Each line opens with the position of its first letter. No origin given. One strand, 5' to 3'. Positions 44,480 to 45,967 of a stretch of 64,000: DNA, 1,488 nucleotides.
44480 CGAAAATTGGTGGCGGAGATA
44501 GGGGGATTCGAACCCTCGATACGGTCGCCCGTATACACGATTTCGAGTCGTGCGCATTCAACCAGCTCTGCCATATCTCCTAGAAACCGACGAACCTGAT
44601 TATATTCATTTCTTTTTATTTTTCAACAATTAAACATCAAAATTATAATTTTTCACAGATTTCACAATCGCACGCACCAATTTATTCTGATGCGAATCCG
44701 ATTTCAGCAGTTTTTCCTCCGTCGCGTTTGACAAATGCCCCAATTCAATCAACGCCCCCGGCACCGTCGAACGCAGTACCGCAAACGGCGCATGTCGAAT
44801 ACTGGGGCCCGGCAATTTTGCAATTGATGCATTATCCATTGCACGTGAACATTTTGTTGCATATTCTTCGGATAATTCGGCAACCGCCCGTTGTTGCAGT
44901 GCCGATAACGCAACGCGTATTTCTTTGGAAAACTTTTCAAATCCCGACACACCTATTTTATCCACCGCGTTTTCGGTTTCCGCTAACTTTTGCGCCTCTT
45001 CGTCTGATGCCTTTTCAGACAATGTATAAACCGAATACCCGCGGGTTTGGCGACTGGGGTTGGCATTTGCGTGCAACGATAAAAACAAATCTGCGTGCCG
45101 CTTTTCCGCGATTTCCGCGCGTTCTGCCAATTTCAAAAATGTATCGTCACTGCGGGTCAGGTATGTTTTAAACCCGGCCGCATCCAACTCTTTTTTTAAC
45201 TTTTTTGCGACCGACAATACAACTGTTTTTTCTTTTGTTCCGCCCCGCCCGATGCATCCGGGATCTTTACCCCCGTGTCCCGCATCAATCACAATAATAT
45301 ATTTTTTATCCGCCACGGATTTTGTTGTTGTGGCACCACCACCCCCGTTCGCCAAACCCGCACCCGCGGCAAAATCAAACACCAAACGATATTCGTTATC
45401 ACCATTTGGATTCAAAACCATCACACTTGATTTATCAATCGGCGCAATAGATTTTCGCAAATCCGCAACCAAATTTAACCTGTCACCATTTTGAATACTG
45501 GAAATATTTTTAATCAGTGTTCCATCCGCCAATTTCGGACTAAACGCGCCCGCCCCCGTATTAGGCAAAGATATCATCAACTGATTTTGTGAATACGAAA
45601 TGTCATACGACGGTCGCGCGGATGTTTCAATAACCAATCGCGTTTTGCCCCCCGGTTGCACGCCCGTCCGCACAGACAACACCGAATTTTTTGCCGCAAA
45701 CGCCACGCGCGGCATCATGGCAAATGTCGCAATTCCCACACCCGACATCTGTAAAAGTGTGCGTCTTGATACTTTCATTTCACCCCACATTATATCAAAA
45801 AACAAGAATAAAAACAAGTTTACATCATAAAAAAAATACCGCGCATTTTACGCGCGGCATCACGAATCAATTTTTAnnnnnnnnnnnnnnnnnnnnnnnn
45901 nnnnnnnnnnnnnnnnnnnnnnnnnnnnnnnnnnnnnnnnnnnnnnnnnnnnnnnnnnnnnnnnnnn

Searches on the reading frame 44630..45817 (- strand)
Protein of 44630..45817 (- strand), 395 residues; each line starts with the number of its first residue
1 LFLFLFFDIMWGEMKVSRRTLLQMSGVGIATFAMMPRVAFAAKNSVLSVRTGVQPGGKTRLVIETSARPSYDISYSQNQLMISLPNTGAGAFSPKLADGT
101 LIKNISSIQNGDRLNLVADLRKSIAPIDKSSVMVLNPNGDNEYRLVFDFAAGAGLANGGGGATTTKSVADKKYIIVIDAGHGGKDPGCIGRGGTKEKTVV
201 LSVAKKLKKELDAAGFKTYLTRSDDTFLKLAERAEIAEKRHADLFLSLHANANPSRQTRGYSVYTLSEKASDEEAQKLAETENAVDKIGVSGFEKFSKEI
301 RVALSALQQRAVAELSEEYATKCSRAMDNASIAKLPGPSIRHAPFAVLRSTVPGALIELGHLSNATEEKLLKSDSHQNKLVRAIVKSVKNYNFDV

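Call 12: search_protein_families(library=pfam, proteins=[window:44630-45817:-])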
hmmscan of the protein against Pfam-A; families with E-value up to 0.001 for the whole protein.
window:44630-45817:- (395 aa): 1 family
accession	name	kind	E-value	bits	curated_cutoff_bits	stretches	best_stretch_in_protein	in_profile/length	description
PF01520.23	Amidase_3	-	8.4e-47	159.9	27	1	175-390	1-174/174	N-acetylmuramoyl-L-alanine amidase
